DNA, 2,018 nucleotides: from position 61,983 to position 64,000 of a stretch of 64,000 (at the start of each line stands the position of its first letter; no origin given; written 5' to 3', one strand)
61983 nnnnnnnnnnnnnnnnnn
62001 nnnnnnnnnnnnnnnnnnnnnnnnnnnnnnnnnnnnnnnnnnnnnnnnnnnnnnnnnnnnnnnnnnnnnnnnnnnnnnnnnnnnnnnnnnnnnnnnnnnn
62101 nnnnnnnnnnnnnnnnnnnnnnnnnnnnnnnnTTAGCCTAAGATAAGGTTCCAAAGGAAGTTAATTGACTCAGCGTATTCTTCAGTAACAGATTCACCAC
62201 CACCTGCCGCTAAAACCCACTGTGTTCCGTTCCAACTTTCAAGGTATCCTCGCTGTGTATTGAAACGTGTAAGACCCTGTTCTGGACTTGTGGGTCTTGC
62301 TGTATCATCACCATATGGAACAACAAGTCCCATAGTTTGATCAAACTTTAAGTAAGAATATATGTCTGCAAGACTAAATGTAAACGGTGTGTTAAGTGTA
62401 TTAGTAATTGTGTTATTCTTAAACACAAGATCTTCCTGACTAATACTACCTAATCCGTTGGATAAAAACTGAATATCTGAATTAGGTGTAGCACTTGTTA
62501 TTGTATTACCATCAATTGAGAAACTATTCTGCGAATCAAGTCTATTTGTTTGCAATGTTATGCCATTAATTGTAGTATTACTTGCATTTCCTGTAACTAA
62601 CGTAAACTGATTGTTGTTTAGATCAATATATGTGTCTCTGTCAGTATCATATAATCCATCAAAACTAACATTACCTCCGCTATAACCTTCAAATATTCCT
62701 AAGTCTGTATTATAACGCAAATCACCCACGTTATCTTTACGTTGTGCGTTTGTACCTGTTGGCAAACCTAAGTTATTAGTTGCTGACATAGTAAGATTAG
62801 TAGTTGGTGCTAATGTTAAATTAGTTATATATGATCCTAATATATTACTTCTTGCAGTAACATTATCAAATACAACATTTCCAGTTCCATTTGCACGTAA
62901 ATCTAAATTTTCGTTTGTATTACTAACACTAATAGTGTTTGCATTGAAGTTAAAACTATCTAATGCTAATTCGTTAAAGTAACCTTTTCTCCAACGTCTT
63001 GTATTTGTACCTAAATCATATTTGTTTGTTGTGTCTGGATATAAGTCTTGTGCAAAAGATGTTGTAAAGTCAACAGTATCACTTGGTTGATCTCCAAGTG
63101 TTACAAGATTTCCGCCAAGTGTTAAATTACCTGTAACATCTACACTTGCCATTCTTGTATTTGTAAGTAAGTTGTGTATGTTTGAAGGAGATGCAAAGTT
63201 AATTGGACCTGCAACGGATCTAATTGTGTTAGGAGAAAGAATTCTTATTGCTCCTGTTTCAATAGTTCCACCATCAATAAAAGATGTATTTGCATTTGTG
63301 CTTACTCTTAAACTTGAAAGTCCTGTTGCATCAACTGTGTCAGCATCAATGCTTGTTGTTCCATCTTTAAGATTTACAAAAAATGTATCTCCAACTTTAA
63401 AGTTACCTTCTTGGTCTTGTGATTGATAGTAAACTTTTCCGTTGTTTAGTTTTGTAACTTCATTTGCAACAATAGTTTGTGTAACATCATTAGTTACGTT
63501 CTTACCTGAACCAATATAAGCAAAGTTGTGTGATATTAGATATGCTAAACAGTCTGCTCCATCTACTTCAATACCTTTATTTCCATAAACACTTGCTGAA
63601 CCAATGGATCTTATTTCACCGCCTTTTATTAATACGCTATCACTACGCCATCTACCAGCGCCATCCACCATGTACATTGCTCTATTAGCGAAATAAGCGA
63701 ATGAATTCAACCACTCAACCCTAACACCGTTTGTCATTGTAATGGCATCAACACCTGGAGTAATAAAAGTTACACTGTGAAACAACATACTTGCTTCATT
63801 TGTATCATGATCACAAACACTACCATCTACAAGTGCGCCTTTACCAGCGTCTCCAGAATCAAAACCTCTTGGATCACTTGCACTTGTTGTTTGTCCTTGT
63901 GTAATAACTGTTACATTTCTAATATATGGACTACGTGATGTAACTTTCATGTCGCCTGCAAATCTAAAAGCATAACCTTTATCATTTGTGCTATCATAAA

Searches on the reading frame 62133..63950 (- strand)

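Call 8: search_protein_families(library=phrogs, proteins=[window:62133-63950:-])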
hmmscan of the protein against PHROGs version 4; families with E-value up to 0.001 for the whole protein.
window:62133-63950:- (605 aa): 13 families
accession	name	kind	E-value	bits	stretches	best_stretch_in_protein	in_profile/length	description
phrog_13163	-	tail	1.9e-61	209.1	2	110-256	768-913/976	baseplate wedge subunit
phrog_32294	-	tail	2.6e-55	187.9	2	110-263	658-808/2435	baseplate wedge subunit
phrog_19601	-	tail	3.8e-43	148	2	3-94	469-567/2043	baseplate wedge subunit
phrog_1469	-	tail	5.2e-41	140.7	2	3-92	350-446/2607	baseplate wedge subunit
phrog_9851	-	tail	3.6e-17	62.5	2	136-217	952-1038/1092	tail fiber protein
phrog_25721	-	unknown function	5.3e-11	43.1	1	534-580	33-79/340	-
phrog_2803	-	unknown function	9e-11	42.6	1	540-581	41-82/311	-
phrog_24138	-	unknown function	1.2e-09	38.8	1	529-593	28-94/347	-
phrog_1325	-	unknown function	8.7e-08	33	1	531-587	31-90/334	-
phrog_29838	-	unknown function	4.5e-06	27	0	529-583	28-82/343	-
phrog_2295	-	unknown function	4.1e-05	23.3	1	484-589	466-567/1183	-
phrog_36881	-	unknown function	0.00032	21.7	1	250-390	48-190/198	-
phrog_20787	-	head and packaging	0.00054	21.1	0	546-583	27-64/67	virion structural protein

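Call 9: search_protein_families(library=pfam, proteins=[window:62133-63950:-], max_evalue=0.01)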
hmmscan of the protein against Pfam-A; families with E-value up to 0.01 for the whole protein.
window:62133-63950:- (605 aa): 0 families
